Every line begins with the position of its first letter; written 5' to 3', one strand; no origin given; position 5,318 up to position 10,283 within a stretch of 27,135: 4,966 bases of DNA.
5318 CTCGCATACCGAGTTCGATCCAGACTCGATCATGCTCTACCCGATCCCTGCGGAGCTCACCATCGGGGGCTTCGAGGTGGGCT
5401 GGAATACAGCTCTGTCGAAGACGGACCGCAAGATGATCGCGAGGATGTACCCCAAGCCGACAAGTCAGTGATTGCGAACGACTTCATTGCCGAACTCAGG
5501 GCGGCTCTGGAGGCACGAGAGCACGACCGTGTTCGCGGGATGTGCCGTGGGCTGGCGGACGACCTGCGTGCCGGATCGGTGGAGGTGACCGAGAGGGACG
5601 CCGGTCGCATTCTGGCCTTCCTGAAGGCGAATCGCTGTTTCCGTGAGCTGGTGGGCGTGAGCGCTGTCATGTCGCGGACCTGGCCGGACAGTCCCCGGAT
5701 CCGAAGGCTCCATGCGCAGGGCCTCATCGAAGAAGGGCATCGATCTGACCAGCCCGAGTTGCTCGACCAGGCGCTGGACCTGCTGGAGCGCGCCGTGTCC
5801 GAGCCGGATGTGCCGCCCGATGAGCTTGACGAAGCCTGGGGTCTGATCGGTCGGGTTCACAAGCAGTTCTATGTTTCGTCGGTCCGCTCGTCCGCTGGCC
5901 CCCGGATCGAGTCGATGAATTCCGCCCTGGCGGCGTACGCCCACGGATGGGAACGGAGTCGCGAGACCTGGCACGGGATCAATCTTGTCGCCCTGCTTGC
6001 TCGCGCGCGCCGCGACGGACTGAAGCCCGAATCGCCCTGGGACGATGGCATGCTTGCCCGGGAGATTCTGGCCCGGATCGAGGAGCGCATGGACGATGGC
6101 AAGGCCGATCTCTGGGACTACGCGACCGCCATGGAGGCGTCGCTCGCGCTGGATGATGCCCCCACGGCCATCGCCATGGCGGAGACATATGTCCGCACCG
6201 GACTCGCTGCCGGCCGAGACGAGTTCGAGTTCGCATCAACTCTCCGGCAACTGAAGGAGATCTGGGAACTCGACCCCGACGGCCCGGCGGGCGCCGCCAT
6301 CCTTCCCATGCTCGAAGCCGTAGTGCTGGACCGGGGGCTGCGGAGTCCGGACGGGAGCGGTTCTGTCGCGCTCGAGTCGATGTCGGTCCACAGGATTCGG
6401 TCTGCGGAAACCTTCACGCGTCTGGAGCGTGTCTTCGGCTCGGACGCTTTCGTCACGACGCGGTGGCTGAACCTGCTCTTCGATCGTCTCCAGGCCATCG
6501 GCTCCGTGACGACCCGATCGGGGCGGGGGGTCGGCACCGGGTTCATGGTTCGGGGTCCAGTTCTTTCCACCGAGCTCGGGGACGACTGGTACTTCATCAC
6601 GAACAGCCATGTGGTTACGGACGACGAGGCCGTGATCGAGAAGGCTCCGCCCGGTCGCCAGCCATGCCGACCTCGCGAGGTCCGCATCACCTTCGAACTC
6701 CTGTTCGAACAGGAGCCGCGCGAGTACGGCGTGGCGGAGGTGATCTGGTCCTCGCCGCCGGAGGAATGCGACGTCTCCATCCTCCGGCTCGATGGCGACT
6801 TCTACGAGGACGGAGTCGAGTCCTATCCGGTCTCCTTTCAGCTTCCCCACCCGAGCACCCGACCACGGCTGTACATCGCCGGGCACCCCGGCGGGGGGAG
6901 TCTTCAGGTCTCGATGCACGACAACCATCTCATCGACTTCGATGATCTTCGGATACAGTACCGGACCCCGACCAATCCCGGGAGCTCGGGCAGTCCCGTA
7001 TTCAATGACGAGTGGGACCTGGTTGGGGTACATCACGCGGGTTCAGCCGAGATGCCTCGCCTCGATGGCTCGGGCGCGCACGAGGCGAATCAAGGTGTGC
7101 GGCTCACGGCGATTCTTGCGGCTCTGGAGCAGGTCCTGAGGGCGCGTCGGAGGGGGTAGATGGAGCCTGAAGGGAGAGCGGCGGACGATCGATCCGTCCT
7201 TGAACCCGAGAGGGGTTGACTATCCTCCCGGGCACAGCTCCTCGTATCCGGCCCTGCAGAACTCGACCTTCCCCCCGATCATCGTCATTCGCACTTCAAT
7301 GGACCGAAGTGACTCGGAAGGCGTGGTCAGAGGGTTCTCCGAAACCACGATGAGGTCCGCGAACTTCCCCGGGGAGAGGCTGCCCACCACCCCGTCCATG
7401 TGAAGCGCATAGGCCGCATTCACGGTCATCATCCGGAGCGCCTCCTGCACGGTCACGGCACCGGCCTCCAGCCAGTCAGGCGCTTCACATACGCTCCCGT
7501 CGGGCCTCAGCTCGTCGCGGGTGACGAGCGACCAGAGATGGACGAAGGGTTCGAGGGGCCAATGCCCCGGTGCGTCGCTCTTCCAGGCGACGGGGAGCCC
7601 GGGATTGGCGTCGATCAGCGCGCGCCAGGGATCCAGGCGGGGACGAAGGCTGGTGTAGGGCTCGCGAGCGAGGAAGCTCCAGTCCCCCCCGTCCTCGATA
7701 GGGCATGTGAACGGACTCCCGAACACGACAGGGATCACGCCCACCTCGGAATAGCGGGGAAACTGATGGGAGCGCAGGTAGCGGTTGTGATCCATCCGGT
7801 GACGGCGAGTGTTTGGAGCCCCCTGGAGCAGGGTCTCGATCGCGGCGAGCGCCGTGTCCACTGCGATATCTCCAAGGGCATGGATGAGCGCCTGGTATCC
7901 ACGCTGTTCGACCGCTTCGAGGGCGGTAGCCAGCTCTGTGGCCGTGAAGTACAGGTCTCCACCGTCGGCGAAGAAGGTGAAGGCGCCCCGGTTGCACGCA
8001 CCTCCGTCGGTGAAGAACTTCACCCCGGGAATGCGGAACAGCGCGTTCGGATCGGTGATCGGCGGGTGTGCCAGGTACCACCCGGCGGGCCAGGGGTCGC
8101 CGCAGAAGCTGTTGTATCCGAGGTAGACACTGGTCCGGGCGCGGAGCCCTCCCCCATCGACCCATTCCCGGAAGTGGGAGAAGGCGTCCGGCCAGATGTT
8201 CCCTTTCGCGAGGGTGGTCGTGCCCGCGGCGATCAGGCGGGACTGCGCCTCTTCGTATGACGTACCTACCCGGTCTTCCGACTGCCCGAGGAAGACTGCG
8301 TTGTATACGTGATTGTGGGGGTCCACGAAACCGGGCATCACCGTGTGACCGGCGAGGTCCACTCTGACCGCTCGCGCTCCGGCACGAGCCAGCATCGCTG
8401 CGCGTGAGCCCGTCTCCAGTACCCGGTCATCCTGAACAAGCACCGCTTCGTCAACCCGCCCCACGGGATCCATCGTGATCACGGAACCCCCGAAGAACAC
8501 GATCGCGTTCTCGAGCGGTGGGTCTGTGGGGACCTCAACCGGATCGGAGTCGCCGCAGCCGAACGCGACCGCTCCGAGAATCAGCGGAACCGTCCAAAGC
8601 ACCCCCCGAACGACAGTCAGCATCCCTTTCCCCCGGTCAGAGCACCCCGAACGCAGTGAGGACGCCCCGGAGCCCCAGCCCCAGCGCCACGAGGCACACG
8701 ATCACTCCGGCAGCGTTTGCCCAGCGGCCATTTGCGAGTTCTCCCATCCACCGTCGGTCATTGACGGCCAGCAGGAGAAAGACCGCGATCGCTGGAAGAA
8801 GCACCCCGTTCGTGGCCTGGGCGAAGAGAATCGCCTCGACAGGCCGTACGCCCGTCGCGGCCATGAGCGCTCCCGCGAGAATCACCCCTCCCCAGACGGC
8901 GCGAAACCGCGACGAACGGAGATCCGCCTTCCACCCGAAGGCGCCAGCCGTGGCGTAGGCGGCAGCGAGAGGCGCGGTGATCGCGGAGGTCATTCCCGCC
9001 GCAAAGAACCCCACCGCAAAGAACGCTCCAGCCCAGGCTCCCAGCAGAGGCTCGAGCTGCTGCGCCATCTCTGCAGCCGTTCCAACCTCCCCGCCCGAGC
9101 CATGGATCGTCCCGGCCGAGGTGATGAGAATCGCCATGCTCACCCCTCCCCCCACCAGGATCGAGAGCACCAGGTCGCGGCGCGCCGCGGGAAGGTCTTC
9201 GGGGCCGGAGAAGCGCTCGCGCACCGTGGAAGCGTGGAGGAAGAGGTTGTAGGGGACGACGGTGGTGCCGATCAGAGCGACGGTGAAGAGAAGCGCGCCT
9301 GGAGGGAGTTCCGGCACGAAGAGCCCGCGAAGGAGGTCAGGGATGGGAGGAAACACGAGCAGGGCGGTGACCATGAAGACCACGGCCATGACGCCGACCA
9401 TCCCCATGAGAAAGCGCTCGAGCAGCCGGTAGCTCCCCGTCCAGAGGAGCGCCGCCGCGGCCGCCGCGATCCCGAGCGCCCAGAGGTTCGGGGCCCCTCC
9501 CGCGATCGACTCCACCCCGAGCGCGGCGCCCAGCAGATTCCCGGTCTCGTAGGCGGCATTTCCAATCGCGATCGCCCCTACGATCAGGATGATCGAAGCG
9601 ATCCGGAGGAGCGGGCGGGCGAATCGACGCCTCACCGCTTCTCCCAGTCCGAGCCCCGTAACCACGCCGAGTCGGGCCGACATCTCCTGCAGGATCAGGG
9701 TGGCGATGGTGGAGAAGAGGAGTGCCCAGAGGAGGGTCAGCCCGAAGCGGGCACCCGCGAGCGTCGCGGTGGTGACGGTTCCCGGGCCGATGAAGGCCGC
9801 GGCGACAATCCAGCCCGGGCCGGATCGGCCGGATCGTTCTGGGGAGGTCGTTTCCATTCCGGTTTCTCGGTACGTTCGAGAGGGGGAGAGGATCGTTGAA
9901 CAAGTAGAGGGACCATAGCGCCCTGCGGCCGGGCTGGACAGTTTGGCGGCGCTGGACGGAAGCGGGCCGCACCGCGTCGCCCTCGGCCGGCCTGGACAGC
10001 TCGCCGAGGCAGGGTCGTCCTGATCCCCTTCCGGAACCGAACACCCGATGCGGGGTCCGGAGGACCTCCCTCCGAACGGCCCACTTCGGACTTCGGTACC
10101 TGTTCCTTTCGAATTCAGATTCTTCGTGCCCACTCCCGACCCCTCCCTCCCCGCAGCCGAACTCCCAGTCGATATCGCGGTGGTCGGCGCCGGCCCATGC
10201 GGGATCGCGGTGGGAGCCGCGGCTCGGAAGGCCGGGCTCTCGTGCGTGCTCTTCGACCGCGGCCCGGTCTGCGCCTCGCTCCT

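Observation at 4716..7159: Translationally coupled pair of a cytoplasmic astacin-like metzincin and a TPR-like/all-alpha N-domain fused to a trypsin-like protease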

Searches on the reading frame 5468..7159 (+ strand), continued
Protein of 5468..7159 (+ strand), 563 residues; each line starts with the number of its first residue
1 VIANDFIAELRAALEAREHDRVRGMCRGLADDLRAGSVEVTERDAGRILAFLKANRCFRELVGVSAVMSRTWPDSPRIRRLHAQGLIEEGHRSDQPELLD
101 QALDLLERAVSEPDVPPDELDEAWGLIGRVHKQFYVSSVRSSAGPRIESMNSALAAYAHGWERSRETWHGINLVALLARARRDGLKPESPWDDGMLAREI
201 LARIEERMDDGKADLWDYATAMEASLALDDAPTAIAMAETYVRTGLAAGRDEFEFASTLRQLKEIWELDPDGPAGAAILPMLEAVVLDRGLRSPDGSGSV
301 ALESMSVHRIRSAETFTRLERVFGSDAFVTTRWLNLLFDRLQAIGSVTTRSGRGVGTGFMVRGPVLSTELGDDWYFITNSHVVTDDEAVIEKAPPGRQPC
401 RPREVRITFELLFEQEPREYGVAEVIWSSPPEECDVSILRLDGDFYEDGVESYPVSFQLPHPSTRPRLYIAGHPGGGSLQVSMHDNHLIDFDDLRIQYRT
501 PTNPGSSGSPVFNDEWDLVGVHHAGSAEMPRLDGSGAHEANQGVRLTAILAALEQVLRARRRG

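Call 95: search_solved_structures(query=A1, max_evalue=0.1, show_alignments=5)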
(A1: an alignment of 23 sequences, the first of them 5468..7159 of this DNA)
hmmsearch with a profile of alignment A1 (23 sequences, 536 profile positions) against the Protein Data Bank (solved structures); distinct sequences matched with E-value up to 0.1: 35.
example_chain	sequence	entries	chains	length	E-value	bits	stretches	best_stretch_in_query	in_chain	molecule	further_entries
1qy6_A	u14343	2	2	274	2e-13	53.1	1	361-505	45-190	serine protease | V8 protease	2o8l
1wcz_A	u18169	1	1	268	4.2e-13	52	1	361-505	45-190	Glutamyl endopeptidase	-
2w7s_A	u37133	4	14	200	4.3e-12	48.6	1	361-506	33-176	SERINE PROTEASE SPLA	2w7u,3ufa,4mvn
5mm8_A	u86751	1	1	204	1.6e-11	46.7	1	360-503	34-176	Serine protease SplE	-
4jcn_A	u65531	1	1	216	4.9e-11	45.1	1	361-506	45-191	Glutamyl endopeptidase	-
6tya_A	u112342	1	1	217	5.6e-11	45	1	361-506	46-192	Glutamyl endopeptidase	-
2vid_A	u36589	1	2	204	6e-11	44.9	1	362-510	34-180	SERINE PROTEASE SPLB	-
4k1s_A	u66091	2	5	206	6.1e-11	44.8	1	362-510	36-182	Serine protease SplB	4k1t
6u1b_A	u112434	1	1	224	6.2e-11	44.8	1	361-506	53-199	Glutamyl endopeptidase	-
6q12_A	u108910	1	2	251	7.9e-11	44.5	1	361-506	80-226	Glutamyl endopeptidase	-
6yv5_A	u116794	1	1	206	1.4e-10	43.6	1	362-510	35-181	Serine protease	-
6yv6_A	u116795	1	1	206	1.4e-10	43.6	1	362-510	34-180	Serine protease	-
5c2z_A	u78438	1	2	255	1.8e-10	43.3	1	335-500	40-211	Exfoliative toxin D2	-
8dax_A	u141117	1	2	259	1.8e-10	43.3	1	334-500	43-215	Exfoliative toxin E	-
9bsh_A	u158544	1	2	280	4.3e-10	42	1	339-531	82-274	Exfoliative toxin A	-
5ulm_A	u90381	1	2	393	1.7e-05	26.9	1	17-237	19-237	Mitogen-activated protein kinase kinase kinase 5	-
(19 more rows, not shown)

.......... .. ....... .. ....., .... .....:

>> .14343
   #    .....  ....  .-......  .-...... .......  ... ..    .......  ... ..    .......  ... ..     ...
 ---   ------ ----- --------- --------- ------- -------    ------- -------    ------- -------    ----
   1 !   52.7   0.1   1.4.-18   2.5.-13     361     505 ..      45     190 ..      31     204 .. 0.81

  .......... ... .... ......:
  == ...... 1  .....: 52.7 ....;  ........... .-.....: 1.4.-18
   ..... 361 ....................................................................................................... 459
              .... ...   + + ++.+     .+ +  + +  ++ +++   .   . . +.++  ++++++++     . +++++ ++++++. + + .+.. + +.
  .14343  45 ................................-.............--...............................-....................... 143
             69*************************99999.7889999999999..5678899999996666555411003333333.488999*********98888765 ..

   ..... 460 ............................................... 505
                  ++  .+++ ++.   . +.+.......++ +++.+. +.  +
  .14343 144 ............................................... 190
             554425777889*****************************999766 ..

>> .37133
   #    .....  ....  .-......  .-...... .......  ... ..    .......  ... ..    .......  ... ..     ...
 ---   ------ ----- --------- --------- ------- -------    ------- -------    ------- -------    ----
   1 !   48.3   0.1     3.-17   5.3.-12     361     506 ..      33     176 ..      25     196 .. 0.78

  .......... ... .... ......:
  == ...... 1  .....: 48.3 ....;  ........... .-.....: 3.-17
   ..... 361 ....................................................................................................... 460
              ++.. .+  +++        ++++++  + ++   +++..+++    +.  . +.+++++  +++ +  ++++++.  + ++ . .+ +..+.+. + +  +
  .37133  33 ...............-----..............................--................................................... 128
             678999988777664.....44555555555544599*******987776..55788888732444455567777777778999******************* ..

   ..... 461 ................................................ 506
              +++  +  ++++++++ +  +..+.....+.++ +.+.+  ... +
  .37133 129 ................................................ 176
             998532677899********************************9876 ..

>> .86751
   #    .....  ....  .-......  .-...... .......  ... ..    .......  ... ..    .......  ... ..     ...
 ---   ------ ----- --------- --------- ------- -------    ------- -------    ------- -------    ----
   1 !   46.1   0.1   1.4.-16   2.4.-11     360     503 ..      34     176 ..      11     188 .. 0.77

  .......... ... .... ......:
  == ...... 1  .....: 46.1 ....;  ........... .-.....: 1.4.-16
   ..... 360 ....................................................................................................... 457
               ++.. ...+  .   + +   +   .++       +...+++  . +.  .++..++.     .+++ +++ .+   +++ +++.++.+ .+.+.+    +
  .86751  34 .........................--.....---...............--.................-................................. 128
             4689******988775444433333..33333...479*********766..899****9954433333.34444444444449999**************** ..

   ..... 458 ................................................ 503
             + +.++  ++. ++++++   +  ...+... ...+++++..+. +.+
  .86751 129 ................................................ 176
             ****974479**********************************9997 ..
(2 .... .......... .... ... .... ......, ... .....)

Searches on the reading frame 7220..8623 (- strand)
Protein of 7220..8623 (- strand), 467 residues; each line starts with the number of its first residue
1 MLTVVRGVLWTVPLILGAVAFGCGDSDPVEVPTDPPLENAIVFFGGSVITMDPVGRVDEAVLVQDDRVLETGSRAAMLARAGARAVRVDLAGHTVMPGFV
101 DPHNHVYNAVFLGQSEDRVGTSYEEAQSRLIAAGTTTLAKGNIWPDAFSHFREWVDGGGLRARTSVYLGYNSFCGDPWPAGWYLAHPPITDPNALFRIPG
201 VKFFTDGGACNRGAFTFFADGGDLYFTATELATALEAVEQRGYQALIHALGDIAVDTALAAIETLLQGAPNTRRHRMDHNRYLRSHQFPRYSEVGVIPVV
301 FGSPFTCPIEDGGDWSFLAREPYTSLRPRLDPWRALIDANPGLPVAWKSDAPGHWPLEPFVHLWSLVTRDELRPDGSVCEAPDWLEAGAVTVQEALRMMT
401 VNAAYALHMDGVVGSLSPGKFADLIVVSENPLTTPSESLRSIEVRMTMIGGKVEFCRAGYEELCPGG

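Call 4: search_protein_families(library=pfam, proteins=[window:7220-8623:-], max_evalue=0.01)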
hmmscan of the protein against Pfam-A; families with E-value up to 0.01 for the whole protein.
window:7220-8623:- (467 aa): 3 families
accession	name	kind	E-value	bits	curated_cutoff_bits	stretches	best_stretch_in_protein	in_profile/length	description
PF07969.17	Amidohydro_3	-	1.2e-41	144.1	29.7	2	145-453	186-470/472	Amidohydrolase family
PF01979.26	Amidohydro_1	-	4.1e-20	72.7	25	2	387-453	278-344/345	Amidohydrolase family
PF22039.1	HUTI_composite_bact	-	0.00018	21.5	25.5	1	60-81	2-23/26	Imidazolonepropionase-like composite domain, bacteria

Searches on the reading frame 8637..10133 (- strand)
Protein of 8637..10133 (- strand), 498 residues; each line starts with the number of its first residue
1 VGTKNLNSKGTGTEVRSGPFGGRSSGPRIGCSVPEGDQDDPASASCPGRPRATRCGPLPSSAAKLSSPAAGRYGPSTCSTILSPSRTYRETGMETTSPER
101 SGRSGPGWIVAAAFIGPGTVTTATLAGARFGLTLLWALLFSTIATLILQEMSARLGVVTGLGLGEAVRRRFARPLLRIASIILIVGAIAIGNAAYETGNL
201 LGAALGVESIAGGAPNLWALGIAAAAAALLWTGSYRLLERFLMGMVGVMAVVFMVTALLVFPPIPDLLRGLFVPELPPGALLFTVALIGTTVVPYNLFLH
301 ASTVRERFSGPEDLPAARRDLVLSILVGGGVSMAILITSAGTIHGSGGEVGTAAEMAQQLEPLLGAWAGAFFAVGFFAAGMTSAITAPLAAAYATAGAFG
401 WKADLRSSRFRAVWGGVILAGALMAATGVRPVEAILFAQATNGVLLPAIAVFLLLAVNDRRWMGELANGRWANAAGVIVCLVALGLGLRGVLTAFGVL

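Call 4: search_protein_families(library=pfam, proteins=[window:8637-10133:-], max_evalue=0.01)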
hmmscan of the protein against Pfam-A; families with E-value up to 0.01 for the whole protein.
window:8637-10133:- (498 aa): 1 family
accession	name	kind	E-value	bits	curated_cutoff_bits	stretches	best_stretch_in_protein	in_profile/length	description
PF01566.24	Nramp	-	1.6e-92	310.8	29.8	1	120-469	1-356/357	Natural resistance-associated macrophage protein-like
